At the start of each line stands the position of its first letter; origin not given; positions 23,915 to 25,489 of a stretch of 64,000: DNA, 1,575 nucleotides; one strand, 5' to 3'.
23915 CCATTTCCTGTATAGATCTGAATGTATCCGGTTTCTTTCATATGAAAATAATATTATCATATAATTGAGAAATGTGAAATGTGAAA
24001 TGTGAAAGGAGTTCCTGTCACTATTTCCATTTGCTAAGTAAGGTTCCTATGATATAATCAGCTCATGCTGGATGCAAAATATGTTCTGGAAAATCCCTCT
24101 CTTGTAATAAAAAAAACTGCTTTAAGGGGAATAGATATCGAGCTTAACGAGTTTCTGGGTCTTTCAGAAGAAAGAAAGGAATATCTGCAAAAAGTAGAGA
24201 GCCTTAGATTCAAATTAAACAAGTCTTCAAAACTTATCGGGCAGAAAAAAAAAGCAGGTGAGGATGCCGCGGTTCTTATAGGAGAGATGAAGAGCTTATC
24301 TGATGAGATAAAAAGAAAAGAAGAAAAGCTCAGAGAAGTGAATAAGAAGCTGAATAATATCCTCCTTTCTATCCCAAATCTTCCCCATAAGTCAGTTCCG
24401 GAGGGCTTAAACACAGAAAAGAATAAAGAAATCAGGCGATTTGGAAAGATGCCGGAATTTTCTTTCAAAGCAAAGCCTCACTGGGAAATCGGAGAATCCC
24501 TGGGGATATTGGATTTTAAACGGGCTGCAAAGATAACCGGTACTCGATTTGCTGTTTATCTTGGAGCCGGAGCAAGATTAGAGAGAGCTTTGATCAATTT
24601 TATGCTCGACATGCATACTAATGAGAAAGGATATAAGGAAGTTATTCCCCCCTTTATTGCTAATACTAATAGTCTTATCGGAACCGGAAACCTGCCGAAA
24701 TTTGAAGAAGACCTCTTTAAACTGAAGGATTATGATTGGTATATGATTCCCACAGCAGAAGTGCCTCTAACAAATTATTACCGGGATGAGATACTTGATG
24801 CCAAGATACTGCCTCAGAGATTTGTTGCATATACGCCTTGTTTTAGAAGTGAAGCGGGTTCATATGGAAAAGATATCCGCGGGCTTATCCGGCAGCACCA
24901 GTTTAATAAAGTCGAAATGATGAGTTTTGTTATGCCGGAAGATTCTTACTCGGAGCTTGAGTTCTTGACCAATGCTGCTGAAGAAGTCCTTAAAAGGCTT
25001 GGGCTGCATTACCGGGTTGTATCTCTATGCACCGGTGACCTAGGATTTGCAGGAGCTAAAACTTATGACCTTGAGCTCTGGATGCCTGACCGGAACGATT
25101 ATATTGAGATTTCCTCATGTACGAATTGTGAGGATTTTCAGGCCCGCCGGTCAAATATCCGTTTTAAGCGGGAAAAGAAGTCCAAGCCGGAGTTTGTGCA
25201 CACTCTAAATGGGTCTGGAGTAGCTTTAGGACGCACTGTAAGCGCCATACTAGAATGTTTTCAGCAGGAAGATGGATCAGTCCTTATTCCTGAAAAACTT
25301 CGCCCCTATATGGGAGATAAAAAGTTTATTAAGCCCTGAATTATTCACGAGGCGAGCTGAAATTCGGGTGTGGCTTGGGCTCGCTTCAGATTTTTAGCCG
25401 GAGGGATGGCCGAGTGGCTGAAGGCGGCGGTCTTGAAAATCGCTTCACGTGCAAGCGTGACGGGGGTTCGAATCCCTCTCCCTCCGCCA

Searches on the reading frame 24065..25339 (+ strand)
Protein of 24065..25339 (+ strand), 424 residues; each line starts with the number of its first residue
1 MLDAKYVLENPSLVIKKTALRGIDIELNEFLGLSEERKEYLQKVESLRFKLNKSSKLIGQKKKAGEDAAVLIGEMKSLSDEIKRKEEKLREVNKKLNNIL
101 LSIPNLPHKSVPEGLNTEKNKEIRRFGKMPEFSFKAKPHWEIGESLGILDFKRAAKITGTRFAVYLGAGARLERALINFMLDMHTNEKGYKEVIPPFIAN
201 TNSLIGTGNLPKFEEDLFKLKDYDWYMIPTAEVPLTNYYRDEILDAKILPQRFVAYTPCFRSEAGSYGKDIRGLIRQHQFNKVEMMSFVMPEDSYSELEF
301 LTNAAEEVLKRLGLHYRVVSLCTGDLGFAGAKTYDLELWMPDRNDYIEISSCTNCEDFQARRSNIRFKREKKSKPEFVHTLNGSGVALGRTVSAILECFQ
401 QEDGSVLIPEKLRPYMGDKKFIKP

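Call 8: search_protein_families(library=pfam, proteins=[window:24065-25339:+])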
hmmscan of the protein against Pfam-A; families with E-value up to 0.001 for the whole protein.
window:24065-25339:+ (424 aa): 2 families
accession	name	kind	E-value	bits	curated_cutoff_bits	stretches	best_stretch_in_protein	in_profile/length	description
PF00587.30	tRNA-synt_2b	-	5.2e-43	147.6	29.3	1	223-397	9-177/179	tRNA synthetase class II core domain (G, H, P, S and T)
PF02403.27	Seryl_tRNA_N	-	6.8e-26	91.1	28.2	1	1-107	1-108/108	Seryl-tRNA synthetase N-terminal domain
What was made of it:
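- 24065..25339 (+): Seryl-tRNA synthetase gene, ending FIKP* with its TGA in the terminus. Pfam Seryl_tRNA_N and tRNA-synt_2b (call 8).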

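Call 24: find_related_loci(query=window:24065-25339:+, collection=metagenome_contigs, flank=1500)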
Query window:24065-25339:+ (424 aa) in metagenome_contigs; peptide patterns used: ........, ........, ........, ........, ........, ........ (x = any residue, [..] = any of these).
600 stretches matched a pattern (row limit reached: there are more); 424 encode a relative of the query (tblastn E <= 1e-3); the best 80 are kept; 80 distinct loci.
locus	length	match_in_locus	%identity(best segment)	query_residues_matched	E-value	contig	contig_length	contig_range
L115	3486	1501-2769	93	1-423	0e+0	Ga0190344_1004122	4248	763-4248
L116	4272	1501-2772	92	1-424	0e+0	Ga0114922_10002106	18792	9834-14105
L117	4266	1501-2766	74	1-422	0e+0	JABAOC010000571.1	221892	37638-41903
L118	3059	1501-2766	74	1-422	0e+0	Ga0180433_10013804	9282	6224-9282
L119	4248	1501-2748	74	1-416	0e+0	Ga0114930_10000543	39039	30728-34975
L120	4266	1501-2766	73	1-422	0e+0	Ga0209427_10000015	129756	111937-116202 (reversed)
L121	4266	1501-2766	73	1-422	0e+0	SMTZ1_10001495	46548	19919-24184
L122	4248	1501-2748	74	1-416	0e+0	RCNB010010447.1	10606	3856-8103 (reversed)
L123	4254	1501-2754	74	1-418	0e+0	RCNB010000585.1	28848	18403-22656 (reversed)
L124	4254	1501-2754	74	1-418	0e+0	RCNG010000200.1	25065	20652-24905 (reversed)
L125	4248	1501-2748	74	1-416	0e+0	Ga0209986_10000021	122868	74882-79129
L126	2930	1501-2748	74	1-416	0e+0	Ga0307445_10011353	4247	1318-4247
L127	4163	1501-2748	73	1-416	0e+0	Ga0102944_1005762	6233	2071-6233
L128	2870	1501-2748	73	1-416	0e+0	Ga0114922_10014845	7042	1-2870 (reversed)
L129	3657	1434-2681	74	1-416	0e+0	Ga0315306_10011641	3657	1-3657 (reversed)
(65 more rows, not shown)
